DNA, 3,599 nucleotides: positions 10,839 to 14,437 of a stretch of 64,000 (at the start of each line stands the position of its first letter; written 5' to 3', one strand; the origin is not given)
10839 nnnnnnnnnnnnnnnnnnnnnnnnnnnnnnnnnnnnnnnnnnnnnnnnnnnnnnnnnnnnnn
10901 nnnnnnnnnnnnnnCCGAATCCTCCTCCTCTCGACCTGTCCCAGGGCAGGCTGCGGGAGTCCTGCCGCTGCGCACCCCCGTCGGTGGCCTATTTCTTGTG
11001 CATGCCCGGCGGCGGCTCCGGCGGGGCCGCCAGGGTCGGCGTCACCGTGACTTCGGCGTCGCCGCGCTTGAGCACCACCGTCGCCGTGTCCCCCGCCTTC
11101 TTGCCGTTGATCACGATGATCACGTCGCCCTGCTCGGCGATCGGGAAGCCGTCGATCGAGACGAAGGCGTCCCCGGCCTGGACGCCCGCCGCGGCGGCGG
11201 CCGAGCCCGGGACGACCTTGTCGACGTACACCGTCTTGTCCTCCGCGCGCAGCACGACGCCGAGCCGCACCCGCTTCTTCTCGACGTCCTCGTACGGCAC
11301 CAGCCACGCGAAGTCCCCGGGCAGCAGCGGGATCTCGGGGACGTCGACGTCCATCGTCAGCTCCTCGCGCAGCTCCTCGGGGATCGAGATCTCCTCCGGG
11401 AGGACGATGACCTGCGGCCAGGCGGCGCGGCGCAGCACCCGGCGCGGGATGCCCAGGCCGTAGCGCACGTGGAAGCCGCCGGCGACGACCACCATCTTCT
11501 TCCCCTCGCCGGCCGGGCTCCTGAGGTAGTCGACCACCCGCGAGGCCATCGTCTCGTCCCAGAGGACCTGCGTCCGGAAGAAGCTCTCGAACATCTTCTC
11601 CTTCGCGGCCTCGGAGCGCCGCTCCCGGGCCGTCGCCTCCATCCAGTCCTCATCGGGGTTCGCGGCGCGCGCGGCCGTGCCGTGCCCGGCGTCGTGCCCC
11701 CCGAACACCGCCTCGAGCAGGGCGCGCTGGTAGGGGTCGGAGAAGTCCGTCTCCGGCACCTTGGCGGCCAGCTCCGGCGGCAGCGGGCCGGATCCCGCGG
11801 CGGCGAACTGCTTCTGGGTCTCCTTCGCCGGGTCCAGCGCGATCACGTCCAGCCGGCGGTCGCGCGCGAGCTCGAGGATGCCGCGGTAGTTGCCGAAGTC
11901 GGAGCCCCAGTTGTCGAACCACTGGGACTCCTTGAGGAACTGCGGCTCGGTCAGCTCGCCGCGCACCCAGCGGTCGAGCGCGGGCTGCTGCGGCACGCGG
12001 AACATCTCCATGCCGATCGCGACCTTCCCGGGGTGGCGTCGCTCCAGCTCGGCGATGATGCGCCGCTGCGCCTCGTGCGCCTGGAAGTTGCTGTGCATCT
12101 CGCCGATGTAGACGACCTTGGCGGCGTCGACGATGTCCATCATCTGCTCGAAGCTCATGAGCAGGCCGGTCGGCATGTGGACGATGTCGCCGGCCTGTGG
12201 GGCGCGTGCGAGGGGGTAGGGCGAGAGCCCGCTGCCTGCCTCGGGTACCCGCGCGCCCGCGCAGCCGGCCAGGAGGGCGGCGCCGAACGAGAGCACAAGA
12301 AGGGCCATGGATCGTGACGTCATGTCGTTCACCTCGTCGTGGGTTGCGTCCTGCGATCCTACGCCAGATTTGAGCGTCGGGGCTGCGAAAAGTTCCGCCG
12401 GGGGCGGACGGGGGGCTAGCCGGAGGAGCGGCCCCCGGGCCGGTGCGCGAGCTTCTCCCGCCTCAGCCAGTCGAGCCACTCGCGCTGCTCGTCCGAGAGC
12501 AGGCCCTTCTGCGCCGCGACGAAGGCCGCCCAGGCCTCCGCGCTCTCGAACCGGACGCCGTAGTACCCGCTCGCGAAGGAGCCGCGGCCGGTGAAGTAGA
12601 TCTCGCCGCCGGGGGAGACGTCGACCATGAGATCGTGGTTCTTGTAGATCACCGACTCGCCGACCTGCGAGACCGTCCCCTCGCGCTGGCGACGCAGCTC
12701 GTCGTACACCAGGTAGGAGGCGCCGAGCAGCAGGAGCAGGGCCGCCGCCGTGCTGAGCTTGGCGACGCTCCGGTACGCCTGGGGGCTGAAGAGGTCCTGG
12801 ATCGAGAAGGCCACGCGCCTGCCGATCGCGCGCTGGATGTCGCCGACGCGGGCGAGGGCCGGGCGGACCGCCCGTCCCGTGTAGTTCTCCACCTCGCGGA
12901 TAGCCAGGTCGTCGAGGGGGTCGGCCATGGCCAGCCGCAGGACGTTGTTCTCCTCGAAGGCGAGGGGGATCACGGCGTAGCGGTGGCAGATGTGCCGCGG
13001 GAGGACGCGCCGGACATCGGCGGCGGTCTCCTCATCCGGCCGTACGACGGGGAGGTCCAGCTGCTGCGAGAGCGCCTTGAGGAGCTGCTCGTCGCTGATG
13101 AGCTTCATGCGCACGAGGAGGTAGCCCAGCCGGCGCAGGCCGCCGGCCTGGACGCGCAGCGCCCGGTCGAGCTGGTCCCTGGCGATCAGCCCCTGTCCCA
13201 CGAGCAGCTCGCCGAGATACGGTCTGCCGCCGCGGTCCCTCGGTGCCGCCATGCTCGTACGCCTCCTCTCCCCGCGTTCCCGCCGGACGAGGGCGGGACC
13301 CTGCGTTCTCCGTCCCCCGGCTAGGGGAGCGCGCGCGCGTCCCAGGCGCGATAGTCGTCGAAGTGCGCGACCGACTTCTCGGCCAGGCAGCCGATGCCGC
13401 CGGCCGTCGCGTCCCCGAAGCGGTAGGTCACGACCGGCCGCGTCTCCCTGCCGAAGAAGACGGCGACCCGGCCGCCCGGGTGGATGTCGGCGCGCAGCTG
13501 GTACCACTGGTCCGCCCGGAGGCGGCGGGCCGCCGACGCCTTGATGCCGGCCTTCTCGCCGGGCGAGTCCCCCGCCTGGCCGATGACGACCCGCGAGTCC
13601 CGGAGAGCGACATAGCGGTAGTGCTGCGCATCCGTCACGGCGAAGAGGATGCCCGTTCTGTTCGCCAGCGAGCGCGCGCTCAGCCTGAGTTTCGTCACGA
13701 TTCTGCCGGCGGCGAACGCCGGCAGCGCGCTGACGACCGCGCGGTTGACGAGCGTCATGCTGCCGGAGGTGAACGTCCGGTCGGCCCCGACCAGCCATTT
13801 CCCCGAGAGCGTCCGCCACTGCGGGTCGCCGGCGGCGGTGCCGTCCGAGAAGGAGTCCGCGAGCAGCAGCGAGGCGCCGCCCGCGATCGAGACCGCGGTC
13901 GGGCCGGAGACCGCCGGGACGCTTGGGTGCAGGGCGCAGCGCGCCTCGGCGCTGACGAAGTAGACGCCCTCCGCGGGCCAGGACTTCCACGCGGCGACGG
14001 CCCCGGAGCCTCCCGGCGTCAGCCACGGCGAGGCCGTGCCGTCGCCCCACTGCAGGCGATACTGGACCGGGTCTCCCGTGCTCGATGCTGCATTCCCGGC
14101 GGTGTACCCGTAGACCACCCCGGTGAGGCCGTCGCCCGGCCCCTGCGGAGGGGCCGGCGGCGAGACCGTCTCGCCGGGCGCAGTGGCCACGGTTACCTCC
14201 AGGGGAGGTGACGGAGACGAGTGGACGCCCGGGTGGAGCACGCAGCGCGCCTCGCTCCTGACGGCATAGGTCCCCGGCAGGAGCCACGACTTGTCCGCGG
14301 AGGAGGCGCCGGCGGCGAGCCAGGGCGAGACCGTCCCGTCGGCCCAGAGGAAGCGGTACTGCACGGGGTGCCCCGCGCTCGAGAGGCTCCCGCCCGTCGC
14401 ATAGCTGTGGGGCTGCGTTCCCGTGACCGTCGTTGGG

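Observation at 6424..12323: Unusual tri-domain M1-M28-PDZ secreted peptidase grouped with TolB-like and ChaN-PDZ lipoproteins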

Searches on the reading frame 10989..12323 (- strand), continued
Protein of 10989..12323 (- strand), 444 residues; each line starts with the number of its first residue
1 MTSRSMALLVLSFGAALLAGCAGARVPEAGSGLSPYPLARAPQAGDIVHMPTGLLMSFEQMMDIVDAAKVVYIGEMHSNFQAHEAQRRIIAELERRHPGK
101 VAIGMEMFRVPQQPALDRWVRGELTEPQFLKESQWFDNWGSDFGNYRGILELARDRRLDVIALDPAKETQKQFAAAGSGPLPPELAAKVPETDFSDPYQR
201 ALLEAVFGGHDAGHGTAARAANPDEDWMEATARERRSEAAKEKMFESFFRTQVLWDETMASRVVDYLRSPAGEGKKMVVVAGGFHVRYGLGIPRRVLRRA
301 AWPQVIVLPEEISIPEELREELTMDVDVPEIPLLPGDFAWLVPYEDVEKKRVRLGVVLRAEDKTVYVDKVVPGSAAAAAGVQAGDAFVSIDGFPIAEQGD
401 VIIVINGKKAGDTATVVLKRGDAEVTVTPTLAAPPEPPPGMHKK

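Call 56: find_encoding_contigs(protein=P0320, flank=7000, max_places=1)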
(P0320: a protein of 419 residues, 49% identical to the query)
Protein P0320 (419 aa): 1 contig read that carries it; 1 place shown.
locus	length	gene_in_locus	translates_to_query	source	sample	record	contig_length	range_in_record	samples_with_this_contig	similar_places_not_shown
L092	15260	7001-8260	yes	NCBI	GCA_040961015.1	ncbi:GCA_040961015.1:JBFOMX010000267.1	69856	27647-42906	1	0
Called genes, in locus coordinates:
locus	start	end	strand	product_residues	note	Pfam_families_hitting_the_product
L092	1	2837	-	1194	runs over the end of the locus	PF13116:YhdP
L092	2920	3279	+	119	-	-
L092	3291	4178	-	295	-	PF04333:MlaA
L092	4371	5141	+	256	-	PF02405:MlaE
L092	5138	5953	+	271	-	PF00005:ABC_tran, PF13304:AAA_21 (weak)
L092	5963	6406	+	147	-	PF02470:MlaD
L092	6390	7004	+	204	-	PF05494:MlaC, PF16156:DUF4864 (weak)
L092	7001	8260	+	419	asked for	PF04187:Cofac_haem_bdg, PF00595:PDZ (faint), PF13180:PDZ_2, PF17820:PDZ_6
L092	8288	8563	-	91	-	-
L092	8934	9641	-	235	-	PF00027:cNMP_binding, PF13545:HTH_Crp_2, PF00325:Crp (weak)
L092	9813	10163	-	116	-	-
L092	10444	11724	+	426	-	PF07690:MFS_1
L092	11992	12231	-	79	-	-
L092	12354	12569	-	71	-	-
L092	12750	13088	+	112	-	PF04020:Phage_holin_4_2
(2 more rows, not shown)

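Call 87: search_solved_structures(query=A4, max_evalue=10, show_alignments=0)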
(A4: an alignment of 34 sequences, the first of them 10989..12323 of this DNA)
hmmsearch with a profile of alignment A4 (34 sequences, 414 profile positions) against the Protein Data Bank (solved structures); distinct sequences matched with E-value up to 10: 424 (the best 60 are shown).
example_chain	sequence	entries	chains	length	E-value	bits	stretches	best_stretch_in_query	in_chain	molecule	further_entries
3otp_A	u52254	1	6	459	3.4e-16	62.2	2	329-409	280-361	Protease do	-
3mh4_A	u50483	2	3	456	5.5e-16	61.5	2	329-409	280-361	Protease do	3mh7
3mh5_A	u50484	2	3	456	5.5e-16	61.5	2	329-409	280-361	Protease do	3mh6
6jjk_A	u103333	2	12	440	9.5e-16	60.7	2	329-409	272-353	Periplasmic serine endoprotease DegP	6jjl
1ky9_A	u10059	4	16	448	1e-15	60.6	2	329-409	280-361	PROTEASE DO | Periplasmic serine endoprotease DegP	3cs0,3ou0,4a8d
2zle_A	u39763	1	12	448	1e-15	60.6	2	329-409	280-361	Protease do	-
6jjo_A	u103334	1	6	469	1.2e-15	60.4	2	329-409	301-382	Periplasmic serine endoprotease DegP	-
22kg_A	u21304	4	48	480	3.3e-15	58.9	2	336-408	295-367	Probable periplasmic serine endoprotease DegP-like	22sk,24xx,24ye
5y2d_A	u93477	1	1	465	2.5e-14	56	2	332-411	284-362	Periplasmic serine endoprotease DegP-like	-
7xs0_A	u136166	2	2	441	3.9e-14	55.4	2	332-411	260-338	Periplasmic serine endoprotease DegP-like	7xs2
4a8a_A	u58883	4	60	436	6e-13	51.4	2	336-406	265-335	PERIPLASMIC PH-DEPENDENT SERINE ENDOPROTEASE DEGQ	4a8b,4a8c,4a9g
8kic_D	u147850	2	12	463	7.4e-13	51.2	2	336-406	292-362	peptidase Do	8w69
4ynn_A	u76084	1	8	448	1.4e-12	50.2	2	333-411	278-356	Protease DO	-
3pv5_A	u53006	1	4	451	1.5e-12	50.2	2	335-410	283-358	DegQ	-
3pv3_A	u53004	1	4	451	1.5e-12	50.2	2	335-410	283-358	DegQ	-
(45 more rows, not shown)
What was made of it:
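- On ChaN / TIKI superfamily (PF04187): A direct alignment to solved ChaN or Ere structures failed (call 87).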

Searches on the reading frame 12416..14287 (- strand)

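Call 18: search_protein_families(library=pfam, proteins=[window:12416-14287:-], max_evalue=0.001)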
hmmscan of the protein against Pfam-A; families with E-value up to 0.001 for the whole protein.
window:12416-14287:- (623 aa): 1 family
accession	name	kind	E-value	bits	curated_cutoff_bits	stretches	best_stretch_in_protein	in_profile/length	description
PF05157.20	MshEN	-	8.4e-16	58.2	23.1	1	410-490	1-82/90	MshEN domain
